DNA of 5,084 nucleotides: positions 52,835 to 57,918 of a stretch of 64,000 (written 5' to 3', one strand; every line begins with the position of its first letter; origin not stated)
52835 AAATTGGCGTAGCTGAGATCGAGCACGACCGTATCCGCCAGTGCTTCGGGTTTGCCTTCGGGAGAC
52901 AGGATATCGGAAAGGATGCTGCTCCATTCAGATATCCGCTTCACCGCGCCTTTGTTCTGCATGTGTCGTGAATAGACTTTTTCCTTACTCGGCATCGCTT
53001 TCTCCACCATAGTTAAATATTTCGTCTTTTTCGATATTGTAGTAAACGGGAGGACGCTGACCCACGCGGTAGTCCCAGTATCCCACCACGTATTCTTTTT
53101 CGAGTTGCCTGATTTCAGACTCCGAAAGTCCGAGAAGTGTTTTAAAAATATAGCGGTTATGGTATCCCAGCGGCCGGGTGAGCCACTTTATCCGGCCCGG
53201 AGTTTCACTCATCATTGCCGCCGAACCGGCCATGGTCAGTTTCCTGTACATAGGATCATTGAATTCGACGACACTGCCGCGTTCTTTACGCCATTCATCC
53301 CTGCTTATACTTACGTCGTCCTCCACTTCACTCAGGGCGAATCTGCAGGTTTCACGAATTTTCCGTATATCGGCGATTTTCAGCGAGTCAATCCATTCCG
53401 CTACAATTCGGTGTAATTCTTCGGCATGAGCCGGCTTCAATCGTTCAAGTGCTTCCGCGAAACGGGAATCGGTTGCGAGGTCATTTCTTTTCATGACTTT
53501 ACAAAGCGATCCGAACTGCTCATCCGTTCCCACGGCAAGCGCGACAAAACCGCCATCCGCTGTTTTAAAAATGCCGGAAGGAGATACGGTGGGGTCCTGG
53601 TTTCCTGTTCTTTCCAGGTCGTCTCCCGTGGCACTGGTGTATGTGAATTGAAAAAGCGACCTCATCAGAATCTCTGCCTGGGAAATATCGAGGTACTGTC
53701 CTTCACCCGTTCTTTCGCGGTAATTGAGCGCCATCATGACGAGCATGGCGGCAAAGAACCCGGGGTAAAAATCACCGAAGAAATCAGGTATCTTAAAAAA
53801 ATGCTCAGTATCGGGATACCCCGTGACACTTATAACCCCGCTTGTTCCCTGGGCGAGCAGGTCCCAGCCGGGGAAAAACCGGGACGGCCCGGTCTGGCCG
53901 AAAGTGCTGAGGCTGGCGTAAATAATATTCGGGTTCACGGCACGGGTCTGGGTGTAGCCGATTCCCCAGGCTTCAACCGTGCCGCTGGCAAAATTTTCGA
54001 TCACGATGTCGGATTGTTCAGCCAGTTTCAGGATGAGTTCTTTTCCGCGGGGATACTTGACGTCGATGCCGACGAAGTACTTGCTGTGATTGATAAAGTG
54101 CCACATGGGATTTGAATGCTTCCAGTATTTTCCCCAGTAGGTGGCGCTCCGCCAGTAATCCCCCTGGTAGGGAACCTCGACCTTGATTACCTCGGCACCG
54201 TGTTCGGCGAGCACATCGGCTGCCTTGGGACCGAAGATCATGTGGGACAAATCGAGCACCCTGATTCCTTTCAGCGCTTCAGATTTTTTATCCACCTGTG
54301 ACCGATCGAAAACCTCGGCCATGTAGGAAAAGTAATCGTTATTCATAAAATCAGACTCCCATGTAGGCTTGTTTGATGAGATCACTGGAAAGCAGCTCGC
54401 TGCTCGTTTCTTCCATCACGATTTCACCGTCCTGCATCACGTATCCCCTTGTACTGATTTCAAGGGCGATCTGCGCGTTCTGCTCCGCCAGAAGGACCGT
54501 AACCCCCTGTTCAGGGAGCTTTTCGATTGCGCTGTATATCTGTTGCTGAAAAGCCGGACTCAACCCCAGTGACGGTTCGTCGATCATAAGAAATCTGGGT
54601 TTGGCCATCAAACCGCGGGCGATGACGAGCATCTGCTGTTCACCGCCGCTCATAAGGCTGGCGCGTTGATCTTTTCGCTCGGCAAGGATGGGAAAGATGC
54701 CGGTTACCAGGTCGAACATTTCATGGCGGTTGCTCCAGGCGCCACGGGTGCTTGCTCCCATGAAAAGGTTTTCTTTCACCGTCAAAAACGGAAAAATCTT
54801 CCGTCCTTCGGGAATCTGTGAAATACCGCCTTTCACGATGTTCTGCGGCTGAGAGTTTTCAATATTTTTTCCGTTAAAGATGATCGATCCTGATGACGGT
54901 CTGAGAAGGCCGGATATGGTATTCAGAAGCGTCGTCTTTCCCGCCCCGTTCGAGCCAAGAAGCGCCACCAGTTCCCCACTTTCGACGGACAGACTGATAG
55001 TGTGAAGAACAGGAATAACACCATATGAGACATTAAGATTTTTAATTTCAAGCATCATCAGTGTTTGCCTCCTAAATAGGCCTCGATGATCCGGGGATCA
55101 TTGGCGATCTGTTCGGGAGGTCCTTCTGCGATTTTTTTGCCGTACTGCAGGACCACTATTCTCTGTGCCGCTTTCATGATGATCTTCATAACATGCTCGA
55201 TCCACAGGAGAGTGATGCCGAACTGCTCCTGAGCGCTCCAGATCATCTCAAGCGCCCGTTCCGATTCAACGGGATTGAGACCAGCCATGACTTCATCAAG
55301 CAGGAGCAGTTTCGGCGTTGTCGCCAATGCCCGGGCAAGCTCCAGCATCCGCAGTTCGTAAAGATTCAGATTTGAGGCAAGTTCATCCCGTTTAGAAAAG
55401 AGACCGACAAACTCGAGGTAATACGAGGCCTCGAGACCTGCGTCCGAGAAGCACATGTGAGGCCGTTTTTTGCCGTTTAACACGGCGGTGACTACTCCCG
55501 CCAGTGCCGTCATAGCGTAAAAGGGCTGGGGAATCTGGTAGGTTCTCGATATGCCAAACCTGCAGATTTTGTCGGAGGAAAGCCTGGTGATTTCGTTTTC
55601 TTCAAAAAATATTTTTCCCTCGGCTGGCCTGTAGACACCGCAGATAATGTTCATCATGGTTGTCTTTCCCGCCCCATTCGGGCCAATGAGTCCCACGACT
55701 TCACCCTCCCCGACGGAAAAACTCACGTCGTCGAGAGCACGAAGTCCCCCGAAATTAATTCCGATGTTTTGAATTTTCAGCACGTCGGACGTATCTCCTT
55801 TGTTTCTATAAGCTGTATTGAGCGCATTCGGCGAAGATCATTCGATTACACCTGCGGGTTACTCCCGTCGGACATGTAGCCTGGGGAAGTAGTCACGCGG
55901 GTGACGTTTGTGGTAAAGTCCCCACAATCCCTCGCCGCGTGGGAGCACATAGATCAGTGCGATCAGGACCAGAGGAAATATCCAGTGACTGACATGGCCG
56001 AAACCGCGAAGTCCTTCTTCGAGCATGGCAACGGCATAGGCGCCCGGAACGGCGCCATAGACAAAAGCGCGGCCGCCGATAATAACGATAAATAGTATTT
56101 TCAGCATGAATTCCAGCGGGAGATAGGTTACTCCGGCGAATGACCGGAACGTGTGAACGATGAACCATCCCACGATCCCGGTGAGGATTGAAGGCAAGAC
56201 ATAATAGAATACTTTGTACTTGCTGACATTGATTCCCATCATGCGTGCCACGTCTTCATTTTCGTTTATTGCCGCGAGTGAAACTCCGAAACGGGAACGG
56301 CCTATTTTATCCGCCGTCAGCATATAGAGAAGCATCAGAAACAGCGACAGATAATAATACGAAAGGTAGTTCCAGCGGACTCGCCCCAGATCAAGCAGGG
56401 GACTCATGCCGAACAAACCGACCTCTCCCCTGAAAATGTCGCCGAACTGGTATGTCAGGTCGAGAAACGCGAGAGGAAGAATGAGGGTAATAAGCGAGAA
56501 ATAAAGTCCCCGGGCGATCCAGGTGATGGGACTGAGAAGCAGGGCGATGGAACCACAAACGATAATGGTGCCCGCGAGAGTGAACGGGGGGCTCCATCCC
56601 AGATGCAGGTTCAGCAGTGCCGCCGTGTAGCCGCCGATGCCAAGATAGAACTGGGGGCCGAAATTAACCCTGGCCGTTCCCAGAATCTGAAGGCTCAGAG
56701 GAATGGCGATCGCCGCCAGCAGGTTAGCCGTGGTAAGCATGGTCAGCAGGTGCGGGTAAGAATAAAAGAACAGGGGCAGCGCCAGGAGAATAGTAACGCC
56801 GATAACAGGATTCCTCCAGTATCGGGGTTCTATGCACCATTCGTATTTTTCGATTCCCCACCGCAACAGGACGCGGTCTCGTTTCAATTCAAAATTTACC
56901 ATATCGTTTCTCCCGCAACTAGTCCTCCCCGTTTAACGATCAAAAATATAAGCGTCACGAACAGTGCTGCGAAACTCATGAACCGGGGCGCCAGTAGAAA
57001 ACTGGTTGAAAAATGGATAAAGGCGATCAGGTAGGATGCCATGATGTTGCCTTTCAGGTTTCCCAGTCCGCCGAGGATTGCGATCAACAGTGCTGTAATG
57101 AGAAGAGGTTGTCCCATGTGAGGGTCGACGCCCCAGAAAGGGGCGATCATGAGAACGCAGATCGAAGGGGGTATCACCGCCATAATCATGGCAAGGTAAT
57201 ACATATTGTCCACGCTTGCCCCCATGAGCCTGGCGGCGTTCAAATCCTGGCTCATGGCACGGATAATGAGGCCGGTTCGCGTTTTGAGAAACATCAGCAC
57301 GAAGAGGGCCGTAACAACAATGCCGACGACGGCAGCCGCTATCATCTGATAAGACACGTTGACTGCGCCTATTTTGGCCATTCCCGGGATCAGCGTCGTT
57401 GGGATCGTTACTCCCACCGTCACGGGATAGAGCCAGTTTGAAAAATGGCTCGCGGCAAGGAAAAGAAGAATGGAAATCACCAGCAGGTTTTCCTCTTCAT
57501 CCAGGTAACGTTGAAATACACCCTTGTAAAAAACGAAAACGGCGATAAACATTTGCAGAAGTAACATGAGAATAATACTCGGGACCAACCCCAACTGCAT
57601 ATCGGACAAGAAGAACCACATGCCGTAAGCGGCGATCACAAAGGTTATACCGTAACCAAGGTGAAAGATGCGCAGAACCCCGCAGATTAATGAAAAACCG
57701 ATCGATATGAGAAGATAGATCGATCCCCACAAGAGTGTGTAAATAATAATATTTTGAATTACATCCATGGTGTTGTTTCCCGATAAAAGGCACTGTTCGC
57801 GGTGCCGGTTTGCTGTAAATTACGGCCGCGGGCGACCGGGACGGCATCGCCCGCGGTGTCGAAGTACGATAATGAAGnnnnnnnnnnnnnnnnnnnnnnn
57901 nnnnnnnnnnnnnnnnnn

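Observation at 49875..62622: Sigma-54 / TPR-GAF activator-controlled operon joining a Liv-type importer, two CoA-transferases and a carboxyltransferase; substrate unknown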

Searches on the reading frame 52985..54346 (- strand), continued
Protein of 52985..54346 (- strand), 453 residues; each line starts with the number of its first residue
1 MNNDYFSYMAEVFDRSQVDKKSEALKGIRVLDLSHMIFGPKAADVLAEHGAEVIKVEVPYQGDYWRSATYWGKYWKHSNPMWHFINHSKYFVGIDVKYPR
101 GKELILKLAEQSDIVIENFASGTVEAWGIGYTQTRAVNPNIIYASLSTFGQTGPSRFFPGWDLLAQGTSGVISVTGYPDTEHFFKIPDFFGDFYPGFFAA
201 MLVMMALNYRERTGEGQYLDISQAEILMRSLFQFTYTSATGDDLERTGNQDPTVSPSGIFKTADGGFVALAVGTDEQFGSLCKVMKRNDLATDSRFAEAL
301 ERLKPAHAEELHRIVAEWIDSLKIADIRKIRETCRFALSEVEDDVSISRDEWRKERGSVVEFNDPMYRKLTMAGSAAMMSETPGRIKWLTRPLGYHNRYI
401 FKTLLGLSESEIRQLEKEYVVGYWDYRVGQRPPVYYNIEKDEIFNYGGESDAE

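Call 69: list_cluster_members(proteins=[P0030, P0059, P0063, P0067, P0069, P0082, P0097, P0098, P0101, P0117])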
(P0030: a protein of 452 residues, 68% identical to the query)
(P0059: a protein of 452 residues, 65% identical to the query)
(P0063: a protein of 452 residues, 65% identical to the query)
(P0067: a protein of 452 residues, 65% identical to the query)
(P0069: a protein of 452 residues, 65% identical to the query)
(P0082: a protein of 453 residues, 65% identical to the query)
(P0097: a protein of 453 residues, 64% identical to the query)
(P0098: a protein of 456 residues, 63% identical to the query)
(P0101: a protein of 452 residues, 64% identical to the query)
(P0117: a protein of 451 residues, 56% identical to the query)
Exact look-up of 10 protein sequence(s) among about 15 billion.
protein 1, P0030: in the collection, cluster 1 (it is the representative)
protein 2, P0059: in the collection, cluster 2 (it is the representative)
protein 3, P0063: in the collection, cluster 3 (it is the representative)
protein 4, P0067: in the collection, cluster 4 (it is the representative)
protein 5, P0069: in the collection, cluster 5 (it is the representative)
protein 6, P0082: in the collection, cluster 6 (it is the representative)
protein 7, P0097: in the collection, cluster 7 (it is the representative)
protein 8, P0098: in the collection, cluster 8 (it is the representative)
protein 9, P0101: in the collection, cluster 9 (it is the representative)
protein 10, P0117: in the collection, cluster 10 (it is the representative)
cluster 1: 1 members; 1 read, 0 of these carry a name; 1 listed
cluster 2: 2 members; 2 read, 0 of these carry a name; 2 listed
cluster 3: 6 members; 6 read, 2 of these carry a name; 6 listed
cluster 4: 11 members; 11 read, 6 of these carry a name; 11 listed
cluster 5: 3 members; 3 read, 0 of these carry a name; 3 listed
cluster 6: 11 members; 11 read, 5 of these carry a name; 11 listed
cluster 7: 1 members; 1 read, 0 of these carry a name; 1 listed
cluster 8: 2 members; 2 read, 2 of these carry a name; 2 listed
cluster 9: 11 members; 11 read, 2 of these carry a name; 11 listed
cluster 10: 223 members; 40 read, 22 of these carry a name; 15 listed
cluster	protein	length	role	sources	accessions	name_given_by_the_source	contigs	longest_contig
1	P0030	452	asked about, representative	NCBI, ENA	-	-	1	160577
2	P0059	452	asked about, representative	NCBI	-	-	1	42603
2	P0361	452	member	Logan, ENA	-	-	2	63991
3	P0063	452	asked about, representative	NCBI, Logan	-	-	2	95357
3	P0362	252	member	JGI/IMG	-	CoA:oxalate CoA-transferase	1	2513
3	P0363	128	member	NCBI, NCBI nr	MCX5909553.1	MAG: CoA transferase, partial [Deltaproteobacteria bacterium] | CoA transferase [Deltaproteobacteria bacterium]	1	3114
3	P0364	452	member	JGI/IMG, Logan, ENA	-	-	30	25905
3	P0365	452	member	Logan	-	-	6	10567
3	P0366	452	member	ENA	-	-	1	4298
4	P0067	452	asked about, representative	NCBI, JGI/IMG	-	-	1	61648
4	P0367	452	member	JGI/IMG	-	CoA:oxalate CoA-transferase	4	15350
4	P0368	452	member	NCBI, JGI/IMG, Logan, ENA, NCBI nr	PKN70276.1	MAG: carnitine dehydratase [Deltaproteobacteria bacterium HGW-Deltaproteobacteria-12] | crotonobetainyl-CoA:carnitine CoA-transferase CaiB-like acyl-CoA transferase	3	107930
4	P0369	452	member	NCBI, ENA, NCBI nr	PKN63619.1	MAG: hypothetical protein CVU52_11990 [Deltaproteobacteria bacterium ...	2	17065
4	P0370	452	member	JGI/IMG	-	CoA:oxalate CoA-transferase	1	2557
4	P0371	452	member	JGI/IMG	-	crotonobetainyl-CoA:carnitine CoA-transferase CaiB-like acyl-CoA transferase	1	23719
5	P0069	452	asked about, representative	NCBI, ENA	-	-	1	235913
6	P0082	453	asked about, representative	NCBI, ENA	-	-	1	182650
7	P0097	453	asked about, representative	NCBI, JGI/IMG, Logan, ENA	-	-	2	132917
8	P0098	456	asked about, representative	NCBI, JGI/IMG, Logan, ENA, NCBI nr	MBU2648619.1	CoA transferase [bacterium]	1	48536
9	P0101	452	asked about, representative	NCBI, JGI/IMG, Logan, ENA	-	-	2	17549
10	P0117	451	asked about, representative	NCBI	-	-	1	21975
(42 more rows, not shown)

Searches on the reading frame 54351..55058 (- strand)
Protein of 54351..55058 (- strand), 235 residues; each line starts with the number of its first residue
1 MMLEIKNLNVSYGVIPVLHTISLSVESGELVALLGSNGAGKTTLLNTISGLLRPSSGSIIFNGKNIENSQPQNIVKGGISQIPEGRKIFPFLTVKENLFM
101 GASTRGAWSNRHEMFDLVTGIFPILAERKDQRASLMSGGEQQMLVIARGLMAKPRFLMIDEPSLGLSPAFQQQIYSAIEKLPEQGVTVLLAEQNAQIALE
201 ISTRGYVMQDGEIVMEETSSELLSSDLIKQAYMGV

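Call 5: search_protein_families(library=pfam, proteins=[window:54351-55058:-])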
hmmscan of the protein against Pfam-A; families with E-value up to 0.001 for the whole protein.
window:54351-55058:- (235 aa): 3 families
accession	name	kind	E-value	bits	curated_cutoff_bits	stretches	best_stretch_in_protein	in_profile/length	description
PF00005.33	ABC_tran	-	8.6e-32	111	25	1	18-163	1-136/137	ABC transporter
PF13304.12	AAA_21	-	2e-10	41.6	27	1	129-190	231-295/304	AAA domain, putative AbiEii toxin, Type IV TA system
PF13555.12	AAA_29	-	2e-05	24.6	27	1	25-62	21-55/61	P-loop containing region of AAA domain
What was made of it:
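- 54351..55058 (-): ABC ATPase, LivF-like. Overlaps livG by 1 nt. Pfam ABC_tran 8.6e-32 (call 5).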

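Call 6: search_protein_families(library=ncbifam, proteins=[window:54351-55058:-])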
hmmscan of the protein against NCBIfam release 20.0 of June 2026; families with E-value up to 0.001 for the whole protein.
window:54351-55058:- (235 aa): 188 families (the best 25 are shown)
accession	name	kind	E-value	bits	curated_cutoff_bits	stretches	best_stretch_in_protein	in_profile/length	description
NF008626.0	PRK11614.1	equivalog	3.1e-73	246.1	441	1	2-234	5-236/237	high-affinity branched-chain amino acid ABC transporter ATP-binding protein LivF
TIGR03410.1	urea_trans_UrtE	equivalog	3.2e-63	213.3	285.8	1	3-228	1-224/230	urea ABC transporter ATP-binding subunit UrtE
TIGR04406.1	LPS_export_lptB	equivalog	3.6e-47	160.7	240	1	3-234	2-234/239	LPS export ABC transporter ATP-binding protein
NF011967.0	PRK15439.1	equivalog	1.2e-39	136.1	586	1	2-229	11-234/510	autoinducer 2 ABC transporter ATP-binding protein LsrA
TIGR01188.1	drrA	subfamily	1.8e-38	132.5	312.45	1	12-223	3-212/302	daunorubicin resistance ABC transporter, ATP-binding protein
NF008449.1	PRK11300.1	equivalog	2.8e-38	131.7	362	2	2-101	5-104/255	high-affinity branched-chain amino acid ABC transporter ATP-binding protein LivG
TIGR03411.1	urea_trans_UrtD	equivalog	9.4e-37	127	304.1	1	1-234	1-241/242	urea ABC transporter ATP-binding protein UrtD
NF008144.0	PRK10895.1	equivalog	8e-35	120.4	381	1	3-234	4-236/241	LPS export ABC transporter ATP-binding protein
NF008030.0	PRK10762.1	equivalog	1e-34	120.2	745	2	120-222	380-482/501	ribose ABC transporter ATP-binding protein RbsA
TIGR02315.1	ABC_phnC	equivalog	1.8e-34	119.2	266.1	1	2-226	1-237/243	phosphonate ABC transporter ATP-binding protein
TIGR03265.1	PhnT2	equivalog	4.3e-34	118.3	457.7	1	2-222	4-222/353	putative 2-aminoethylphosphonate ABC transporter ATP-binding protein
NF010068.0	PRK13548.1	equivalog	2.1e-33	115.5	261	1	1-232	4-240/261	heme ABC transporter ATP-binding protein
TIGR03864.1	PQQ_ABC_ATP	hypoth_equivalog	5e-33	114.5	302.25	1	2-225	1-222/236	ABC transporter, ATP-binding subunit, PQQ-dependent alcohol dehydrogenase system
NF008442.0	PRK11288.1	equivalog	7e-33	113.7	689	2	2-102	7-107/504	L-arabinose ABC transporter ATP-binding protein AraG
NF047930.1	ABC_ATP_B6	equivalog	9.6e-33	113.5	670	1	6-222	6-223/510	putative B6 ABC transporter ATP-binding protein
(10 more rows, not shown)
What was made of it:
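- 54351..55058 (-): NCBIfam LivF 246 bits against a cut-off of 441 (call 6).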

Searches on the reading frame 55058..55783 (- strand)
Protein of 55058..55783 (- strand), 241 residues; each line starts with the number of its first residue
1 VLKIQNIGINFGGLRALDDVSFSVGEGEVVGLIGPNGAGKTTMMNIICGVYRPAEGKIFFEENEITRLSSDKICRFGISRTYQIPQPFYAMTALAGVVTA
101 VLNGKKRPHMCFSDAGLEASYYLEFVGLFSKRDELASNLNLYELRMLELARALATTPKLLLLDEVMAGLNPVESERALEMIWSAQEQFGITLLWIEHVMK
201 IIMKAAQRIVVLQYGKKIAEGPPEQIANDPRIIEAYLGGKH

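Call 5: search_protein_families(library=pfam, proteins=[window:55058-55783:-])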
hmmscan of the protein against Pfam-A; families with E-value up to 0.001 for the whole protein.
window:55058-55783:- (241 aa): 4 families
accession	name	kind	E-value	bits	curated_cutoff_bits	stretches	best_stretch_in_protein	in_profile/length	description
PF00005.33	ABC_tran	-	4.2e-24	86.1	25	1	17-166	1-136/137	ABC transporter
PF12399.14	BCA_ABC_TP_C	-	1.9e-09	37.4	25.5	1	216-241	1-26/27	Branched-chain amino acid ATP-binding cassette transporter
PF13304.12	AAA_21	-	9.5e-05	23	27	0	30-47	2-19/304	AAA domain, putative AbiEii toxin, Type IV TA system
PF13476.12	AAA_23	-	0.00064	20.8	27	1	10-48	6-40/201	AAA domain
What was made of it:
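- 55058..55783 (-): ABC ATPase, LivG-like. Pfam ABC_tran plus BCA_ABC_TP_C (call 5).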

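Call 6: search_protein_families(library=ncbifam, proteins=[window:55058-55783:-])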
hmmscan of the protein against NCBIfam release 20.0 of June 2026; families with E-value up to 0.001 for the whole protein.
window:55058-55783:- (241 aa): 184 families (the best 25 are shown)
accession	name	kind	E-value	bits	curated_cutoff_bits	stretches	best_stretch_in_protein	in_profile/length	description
NF008449.1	PRK11300.1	equivalog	1.3e-60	204.8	362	1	1-239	5-254/255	high-affinity branched-chain amino acid ABC transporter ATP-binding protein LivG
TIGR03411.1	urea_trans_UrtD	equivalog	4.5e-53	180.4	304.1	1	1-238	2-241/242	urea ABC transporter ATP-binding protein UrtD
TIGR04406.1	LPS_export_lptB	equivalog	9.5e-40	136.4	240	1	2-239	2-235/239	LPS export ABC transporter ATP-binding protein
TIGR03265.1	PhnT2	equivalog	6.7e-35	120.9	457.7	1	2-231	5-227/353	putative 2-aminoethylphosphonate ABC transporter ATP-binding protein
TIGR03864.1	PQQ_ABC_ATP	hypoth_equivalog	2.7e-32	112.1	302.25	1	2-229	2-222/236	ABC transporter, ATP-binding subunit, PQQ-dependent alcohol dehydrogenase system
TIGR02315.1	ABC_phnC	equivalog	1e-31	110.2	266.1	1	1-229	1-236/243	phosphonate ABC transporter ATP-binding protein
NF008144.0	PRK10895.1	equivalog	1.9e-31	109.4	381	1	2-239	4-237/241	LPS export ABC transporter ATP-binding protein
NF040905.2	GguA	equivalog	2.8e-31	108.4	810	1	1-235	1-236/500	multiple monosaccharide ABC transporter ATP-binding protein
TIGR04521.1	ECF_ATPase_2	equivalog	3.6e-31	108.3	330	1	15-234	19-240/279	energy-coupling factor transporter ATPase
NF008626.0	PRK11614.1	equivalog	7.1e-31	107.5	441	1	1-239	5-237/237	high-affinity branched-chain amino acid ABC transporter ATP-binding protein LivF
NF010069.0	PRK13549.1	equivalog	2.5e-30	105.4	699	1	1-236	5-239/513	xylose ABC transporter ATP-binding protein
TIGR03410.1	urea_trans_UrtE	equivalog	3.4e-30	105.2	285.8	1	2-228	1-221/230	urea ABC transporter ATP-binding subunit UrtE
TIGR01188.1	drrA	subfamily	1.4e-29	103.4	312.45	1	11-226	3-211/302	daunorubicin resistance ABC transporter, ATP-binding protein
NF008442.0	PRK11288.1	equivalog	6.1e-29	100.7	689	1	1-235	7-239/504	L-arabinose ABC transporter ATP-binding protein AraG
NF043075.1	MMSYN1_0197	equivalog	7.8e-29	100.7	550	1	1-231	2-225/341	spermidine/putrescine ABC transporter ATP-binding protein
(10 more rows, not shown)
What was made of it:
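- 55058..55783 (-): NCBIfam LivG 204.8 bits against a cut-off of 362 (call 6).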

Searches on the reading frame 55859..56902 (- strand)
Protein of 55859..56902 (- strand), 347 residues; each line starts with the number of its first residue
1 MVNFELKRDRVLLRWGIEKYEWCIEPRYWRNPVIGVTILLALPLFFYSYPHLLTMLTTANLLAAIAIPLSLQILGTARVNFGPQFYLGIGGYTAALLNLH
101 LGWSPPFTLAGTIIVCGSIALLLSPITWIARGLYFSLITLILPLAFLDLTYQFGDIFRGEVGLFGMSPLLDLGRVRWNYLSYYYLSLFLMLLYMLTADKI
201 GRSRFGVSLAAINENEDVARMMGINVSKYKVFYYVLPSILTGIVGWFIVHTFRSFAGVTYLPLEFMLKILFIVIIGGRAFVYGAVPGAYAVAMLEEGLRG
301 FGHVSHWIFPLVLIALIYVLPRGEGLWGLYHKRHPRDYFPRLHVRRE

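Call 5: search_protein_families(library=pfam, proteins=[window:55859-56902:-])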
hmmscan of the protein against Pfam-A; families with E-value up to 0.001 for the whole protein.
window:55859-56902:- (347 aa): 1 family
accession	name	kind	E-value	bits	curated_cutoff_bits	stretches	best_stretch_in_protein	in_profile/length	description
PF02653.21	BPD_transp_2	-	2.2e-29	102.8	26.8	1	52-319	2-267/269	Branched-chain amino acid transport system / permease component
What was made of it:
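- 55859..56902 (-): ABC permease, LivM/UrtC-like. Overlaps livH by 7 nt. Pfam BPD_transp_2 2.2e-29 (call 5).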

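Call 6: search_protein_families(library=ncbifam, proteins=[window:55859-56902:-])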
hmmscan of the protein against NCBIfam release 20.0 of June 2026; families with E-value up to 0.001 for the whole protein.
window:55859-56902:- (347 aa): 9 families
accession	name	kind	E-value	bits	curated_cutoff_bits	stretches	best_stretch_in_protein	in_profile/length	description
TIGR03408.1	urea_trans_UrtC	equivalog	2.8e-21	76.6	296.2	1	92-328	75-312/313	urea ABC transporter permease subunit UrtC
TIGR03727.1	urea_t_UrtC_arc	equivalog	1.8e-14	53.4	575.55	1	27-323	27-336/369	urea ABC transporter, permease protein UrtC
TIGR03409.1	urea_trans_UrtB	equivalog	7.2e-10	39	250.3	1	185-323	148-284/291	urea ABC transporter permease subunit UrtB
NF008630.0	PRK11618.1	equivalog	3.4e-06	26.5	363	1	189-285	169-270/331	galactofuranose ABC transporter, permease protein YjfF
NF007067.0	PRK09512.1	equivalog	1.5e-05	24.4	398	1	21-307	15-301/321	ribose ABC transporter permease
NF008450.0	PRK11301.1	subfamily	5e-05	22.9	366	1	182-323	264-404/418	high-affinity branched-chain amino acid ABC transporter permease LivM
NF008441.0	PRK11285.1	equivalog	8.1e-05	21.9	378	1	165-283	163-277/333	L-arabinose ABC transporter permease AraH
NF040906.3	GguB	equivalog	0.00096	18.5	450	0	189-307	231-353/375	multiple monosaccharide ABC transporter permease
NF007014.0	PRK09478.1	equivalog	0.00097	18.5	386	0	171-282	177-281/336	galactose/methyl galactoside ABC transporter permease MglC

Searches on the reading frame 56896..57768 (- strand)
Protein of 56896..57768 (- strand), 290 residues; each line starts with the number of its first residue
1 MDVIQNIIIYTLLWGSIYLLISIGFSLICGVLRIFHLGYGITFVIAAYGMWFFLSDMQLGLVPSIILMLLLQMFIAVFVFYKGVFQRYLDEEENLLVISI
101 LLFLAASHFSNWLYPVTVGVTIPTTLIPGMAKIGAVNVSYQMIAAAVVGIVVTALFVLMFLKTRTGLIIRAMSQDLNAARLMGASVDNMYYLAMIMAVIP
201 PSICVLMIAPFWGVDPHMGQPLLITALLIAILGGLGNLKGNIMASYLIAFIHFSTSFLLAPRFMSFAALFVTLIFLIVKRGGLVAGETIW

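Call 5: search_protein_families(library=pfam, proteins=[window:56896-57768:-])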
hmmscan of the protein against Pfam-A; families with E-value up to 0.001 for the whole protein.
window:56896-57768:- (290 aa): 1 family
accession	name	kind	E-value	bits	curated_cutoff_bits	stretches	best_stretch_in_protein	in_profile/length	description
PF02653.21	BPD_transp_2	-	3.4e-24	85.9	26.8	1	8-277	2-267/269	Branched-chain amino acid transport system / permease component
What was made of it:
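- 56896..57768 (-): ABC permease, LivH/UrtB-like. Pfam BPD_transp_2 3.4e-24 (call 5).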

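Call 6: search_protein_families(library=ncbifam, proteins=[window:56896-57768:-])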
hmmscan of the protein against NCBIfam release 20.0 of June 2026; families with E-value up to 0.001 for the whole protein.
window:56896-57768:- (290 aa): 3 families
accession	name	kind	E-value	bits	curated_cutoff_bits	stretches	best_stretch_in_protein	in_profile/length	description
TIGR03409.1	urea_trans_UrtB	equivalog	6.9e-19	68.6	250.3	1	8-285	4-287/291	urea ABC transporter permease subunit UrtB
TIGR03622.1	urea_t_UrtB_arc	equivalog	3.8e-11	42.8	374.25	1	19-283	15-276/284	urea ABC transporter, permease protein UrtB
NF008011.0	PRK10740.1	equivalog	9.8e-06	25.4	379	1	11-279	15-295/308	high-affinity branched-chain amino acid ABC transporter permease LivH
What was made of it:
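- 56896..57768 (-): NCBIfam UrtB 68.6 bits and LivH 25.4 bits, both below cut-off (call 6).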
